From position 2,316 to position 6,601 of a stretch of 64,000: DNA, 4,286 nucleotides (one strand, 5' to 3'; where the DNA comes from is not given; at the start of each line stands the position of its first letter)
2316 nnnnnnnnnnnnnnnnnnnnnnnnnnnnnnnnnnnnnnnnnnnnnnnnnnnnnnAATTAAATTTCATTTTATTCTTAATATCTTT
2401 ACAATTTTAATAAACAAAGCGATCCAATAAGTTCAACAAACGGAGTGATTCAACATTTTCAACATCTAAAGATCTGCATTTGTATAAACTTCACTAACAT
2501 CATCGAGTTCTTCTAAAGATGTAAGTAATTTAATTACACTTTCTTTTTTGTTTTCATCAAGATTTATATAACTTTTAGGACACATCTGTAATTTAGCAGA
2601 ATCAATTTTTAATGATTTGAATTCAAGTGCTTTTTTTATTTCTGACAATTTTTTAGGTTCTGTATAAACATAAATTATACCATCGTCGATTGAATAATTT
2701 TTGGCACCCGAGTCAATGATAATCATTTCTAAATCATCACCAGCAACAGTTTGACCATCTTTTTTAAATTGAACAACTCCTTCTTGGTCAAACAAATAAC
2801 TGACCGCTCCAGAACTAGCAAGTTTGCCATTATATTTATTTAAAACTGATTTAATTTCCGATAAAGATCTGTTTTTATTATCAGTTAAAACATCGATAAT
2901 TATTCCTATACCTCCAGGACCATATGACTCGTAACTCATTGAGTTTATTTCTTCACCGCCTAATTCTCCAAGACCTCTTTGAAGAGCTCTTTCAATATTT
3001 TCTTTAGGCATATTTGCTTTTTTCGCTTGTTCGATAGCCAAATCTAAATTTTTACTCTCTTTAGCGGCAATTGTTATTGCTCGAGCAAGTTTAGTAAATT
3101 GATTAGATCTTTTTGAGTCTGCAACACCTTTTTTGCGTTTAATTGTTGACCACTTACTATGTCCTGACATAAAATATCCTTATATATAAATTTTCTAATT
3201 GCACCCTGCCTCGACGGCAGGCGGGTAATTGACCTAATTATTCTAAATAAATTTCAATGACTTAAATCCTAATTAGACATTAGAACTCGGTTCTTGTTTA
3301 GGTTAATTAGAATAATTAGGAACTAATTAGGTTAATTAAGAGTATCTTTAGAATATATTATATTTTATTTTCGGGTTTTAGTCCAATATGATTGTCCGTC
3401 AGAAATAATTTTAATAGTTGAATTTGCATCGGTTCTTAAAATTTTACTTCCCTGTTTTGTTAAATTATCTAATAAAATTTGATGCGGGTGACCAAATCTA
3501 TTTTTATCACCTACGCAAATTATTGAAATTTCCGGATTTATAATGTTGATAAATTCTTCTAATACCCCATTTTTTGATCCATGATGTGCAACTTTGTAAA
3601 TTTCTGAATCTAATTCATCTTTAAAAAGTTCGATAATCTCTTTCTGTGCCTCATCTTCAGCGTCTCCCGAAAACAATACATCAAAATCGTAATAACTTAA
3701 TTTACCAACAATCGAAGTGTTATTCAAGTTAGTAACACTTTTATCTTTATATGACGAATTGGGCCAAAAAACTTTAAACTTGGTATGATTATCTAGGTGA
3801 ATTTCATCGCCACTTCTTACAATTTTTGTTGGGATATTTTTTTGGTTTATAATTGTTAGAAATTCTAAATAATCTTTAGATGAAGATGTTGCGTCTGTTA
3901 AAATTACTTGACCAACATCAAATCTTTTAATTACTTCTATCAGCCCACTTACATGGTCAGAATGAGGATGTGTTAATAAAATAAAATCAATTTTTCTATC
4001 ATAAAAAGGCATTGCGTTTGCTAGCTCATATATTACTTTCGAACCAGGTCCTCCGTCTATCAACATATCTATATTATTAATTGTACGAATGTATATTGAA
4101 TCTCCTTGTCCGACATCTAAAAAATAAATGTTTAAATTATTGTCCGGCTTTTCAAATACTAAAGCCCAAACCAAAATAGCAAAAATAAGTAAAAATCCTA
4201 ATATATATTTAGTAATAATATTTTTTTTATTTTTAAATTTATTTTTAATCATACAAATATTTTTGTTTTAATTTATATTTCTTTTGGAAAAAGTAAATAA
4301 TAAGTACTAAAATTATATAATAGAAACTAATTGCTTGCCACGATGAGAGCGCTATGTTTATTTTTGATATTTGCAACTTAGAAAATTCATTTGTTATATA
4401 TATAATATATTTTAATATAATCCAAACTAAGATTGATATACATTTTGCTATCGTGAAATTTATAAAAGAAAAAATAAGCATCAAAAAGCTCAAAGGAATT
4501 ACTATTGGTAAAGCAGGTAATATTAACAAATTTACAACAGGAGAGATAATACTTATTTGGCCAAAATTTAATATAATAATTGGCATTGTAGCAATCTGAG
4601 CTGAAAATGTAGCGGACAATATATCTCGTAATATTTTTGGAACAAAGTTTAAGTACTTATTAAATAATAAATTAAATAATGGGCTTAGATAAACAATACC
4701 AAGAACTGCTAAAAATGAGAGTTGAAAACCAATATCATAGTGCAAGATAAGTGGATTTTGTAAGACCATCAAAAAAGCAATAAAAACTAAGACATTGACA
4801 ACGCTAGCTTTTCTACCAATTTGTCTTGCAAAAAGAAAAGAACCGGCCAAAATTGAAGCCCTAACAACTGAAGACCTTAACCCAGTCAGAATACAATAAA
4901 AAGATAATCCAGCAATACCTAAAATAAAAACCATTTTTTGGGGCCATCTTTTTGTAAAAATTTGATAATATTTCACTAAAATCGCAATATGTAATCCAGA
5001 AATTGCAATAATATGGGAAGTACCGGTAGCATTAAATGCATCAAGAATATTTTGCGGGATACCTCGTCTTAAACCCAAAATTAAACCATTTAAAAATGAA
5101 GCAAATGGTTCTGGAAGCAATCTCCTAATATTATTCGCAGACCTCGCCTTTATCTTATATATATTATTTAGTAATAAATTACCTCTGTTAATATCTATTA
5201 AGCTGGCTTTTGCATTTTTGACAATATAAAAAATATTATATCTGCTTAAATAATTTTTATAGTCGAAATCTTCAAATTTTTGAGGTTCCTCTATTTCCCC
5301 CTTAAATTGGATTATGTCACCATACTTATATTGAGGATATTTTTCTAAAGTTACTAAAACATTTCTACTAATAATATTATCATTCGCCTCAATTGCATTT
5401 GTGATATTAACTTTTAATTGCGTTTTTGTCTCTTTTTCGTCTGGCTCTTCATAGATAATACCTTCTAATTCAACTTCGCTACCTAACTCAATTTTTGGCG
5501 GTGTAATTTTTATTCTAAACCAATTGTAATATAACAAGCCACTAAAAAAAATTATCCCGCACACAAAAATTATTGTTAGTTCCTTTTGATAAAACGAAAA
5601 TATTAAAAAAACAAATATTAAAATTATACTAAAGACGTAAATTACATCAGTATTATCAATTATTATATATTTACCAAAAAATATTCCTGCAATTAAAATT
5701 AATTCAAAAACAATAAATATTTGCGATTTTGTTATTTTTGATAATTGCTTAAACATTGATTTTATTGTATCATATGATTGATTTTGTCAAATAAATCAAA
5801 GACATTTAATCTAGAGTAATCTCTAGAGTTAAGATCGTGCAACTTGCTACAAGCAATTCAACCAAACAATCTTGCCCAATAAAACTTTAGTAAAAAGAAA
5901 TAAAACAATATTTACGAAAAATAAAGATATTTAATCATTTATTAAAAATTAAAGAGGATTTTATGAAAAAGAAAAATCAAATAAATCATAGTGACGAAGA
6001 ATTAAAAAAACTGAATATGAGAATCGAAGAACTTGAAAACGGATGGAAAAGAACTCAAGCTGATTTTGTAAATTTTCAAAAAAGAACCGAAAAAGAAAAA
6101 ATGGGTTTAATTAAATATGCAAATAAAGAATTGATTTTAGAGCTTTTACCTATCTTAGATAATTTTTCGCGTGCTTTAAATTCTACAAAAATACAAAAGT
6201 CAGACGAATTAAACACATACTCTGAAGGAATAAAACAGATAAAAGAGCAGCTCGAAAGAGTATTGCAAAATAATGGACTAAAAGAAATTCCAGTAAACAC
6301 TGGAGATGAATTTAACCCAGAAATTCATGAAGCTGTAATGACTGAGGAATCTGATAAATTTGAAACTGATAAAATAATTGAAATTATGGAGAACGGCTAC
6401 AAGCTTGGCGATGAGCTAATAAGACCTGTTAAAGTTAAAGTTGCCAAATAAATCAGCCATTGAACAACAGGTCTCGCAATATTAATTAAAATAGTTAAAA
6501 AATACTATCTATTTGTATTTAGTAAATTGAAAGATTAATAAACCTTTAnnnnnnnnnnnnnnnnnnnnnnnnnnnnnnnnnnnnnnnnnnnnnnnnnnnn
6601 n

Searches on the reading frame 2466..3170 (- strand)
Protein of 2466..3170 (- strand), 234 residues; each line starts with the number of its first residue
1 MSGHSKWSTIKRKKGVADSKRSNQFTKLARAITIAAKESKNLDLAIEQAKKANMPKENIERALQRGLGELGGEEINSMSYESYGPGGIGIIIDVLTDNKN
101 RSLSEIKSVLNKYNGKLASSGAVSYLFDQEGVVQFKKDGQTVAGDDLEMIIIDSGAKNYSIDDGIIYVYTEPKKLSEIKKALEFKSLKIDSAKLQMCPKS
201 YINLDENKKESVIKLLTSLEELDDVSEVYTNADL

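Call 52: search_protein_families(library=pfam, proteins=[window:2466-3170:-])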
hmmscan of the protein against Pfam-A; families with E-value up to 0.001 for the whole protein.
window:2466-3170:- (234 aa): 3 families
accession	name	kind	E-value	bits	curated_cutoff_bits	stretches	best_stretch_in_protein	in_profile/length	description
PF01709.26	Transcrip_reg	-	3.2e-48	163.9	27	1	77-232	3-160/160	TACO1/YebC second and third domain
PF20772.2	TACO1_YebC_N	-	6.4e-21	75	36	1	5-69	1-73/73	TACO1/YebC protein N-terminal domain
PF02797.21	Chal_sti_synt_C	-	0.00058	20.3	27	0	56-148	39-131/151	Chalcone and stilbene synthases, C-terminal domain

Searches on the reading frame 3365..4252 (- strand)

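Call 52: search_protein_families(library=pfam, proteins=[window:3365-4252:-])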
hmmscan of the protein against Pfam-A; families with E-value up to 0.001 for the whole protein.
window:3365-4252:- (295 aa): 3 families
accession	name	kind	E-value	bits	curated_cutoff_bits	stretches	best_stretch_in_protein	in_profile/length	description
PF00753.33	Lactamase_B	-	2.4e-16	60.7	22.7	1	46-248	2-195/196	Metallo-beta-lactamase superfamily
PF12706.13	Lactamase_B_2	-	3.6e-07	30.4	27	1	64-199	4-144/200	Beta-lactamase superfamily domain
PF25281.1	MBL_MAP1B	-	1.1e-06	28.4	37.6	1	42-130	23-107/279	MAP1B MBL-like domain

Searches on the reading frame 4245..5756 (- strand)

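Call 23: search_protein_families(library=pfam, proteins=[window:4245-5756:-])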
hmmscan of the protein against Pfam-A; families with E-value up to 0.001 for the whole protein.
window:4245-5756:- (503 aa): 2 families
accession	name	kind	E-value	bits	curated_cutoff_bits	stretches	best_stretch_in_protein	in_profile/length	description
PF03772.21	Competence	-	3.5e-51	174.6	23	1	225-491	1-268/270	Competence protein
PF13567.11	DUF4131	-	4.9e-21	75.6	31.6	1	40-184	9-162/165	Domain of unknown function (DUF4131)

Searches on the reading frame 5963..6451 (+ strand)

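Call 23: search_protein_families(library=pfam, proteins=[window:5963-6451:+])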
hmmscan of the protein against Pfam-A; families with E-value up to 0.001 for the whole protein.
window:5963-6451:+ (162 aa): 1 family
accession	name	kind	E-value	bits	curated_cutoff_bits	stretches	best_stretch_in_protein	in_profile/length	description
PF01025.24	GrpE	-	1.2e-46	158.8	25.8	1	2-162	8-165/165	GrpE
